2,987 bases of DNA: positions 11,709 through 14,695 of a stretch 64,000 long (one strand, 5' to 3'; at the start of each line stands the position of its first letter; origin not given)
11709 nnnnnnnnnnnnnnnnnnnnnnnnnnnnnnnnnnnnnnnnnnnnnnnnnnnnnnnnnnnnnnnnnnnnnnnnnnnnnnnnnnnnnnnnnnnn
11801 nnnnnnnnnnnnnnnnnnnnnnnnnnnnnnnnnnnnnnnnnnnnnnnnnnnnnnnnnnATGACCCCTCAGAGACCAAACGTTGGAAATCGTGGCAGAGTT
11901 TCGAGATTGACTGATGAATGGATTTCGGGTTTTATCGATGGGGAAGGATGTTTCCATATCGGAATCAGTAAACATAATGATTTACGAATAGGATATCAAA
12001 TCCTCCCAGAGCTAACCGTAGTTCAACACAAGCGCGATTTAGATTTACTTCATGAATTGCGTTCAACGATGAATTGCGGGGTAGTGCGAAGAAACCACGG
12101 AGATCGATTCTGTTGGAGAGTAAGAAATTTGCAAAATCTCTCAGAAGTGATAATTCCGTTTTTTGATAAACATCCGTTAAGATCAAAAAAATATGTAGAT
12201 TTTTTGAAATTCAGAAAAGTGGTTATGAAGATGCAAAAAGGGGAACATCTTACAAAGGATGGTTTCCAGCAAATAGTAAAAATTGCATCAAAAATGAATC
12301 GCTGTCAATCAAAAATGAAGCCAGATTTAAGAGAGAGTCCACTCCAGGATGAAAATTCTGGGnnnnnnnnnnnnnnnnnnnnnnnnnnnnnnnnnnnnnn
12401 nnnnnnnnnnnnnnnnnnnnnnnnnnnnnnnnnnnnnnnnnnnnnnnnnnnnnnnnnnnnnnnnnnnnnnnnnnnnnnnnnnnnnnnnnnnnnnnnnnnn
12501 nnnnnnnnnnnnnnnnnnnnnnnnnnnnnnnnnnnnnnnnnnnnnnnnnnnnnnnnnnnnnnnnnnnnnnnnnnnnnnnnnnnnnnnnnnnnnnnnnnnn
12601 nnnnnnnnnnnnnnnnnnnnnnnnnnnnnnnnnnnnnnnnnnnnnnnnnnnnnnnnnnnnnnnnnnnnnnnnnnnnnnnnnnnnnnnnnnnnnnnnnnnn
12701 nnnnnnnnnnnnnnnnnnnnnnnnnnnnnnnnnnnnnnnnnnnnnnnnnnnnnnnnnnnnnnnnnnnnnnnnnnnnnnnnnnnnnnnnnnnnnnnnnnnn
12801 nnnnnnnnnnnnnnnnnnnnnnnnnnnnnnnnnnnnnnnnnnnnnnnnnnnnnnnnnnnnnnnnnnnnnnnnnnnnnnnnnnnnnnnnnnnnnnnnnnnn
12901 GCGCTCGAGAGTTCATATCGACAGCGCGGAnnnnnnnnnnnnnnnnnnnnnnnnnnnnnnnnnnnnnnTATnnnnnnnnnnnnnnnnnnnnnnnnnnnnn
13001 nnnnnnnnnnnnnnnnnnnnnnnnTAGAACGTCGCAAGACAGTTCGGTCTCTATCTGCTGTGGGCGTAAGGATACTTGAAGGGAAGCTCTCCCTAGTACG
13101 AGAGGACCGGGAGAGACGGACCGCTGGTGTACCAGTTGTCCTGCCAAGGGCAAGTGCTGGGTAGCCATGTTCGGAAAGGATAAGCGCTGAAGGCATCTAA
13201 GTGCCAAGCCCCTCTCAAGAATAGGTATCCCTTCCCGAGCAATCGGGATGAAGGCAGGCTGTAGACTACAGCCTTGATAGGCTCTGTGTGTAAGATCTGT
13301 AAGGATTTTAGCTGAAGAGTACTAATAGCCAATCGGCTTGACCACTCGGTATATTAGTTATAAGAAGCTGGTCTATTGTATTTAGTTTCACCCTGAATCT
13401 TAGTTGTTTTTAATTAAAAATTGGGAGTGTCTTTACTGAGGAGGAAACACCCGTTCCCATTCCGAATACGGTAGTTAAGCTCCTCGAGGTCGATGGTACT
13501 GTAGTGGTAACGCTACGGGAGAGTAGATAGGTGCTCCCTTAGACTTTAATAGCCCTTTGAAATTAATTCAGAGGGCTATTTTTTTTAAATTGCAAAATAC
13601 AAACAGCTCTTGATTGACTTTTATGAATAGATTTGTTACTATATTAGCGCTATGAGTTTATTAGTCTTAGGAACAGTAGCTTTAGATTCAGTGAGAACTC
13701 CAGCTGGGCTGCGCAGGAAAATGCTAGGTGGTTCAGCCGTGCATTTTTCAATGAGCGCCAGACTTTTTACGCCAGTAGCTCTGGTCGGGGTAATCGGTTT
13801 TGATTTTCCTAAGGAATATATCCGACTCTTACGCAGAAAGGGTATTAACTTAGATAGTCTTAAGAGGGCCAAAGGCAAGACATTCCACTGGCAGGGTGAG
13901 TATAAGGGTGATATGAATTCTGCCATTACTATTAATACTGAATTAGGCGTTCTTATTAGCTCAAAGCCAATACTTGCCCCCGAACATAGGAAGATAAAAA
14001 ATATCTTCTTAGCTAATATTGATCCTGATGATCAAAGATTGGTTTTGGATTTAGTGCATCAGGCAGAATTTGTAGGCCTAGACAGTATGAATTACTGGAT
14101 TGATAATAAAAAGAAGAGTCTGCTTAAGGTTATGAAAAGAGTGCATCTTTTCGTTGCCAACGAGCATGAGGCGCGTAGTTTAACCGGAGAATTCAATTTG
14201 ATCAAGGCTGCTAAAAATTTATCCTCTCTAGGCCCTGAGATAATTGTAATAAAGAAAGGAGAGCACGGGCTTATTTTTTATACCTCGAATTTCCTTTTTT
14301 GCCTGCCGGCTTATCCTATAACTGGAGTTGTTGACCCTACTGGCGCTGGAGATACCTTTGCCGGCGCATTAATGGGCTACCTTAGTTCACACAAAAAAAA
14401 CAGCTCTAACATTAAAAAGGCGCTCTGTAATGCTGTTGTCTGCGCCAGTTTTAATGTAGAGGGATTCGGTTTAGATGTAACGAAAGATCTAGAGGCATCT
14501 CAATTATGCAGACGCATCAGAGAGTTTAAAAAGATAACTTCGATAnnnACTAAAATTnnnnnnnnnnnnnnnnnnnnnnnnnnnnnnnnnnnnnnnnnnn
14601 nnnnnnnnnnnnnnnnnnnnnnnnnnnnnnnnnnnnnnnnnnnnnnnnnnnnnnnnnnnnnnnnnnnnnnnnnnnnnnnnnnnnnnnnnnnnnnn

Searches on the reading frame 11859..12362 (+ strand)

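Call 58: search_protein_families(library=pfam, proteins=[window:11859-12362:+], max_evalue=0.001)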
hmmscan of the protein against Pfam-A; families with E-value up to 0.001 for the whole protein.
window:11859-12362:+ (168 aa): 1 family
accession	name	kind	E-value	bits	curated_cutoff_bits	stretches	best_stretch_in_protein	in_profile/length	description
PF00961.24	LAGLIDADG_1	-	4.2e-27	95.5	23.1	1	22-122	1-102/102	LAGLIDADG endonuclease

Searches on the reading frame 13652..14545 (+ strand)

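Call 58: search_protein_families(library=pfam, proteins=[window:13652-14545:+], max_evalue=0.001)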
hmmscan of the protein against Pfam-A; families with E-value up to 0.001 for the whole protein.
window:13652-14545:+ (298 aa): 2 families
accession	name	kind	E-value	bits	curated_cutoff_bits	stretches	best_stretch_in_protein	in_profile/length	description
PF00294.29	PfkB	-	3.7e-27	95.9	25.8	1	33-274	44-295/302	pfkB family carbohydrate kinase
PF08543.17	Phos_pyr_kin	-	0.00011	22.2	27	1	156-257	111-224/246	Phosphomethylpyrimidine kinase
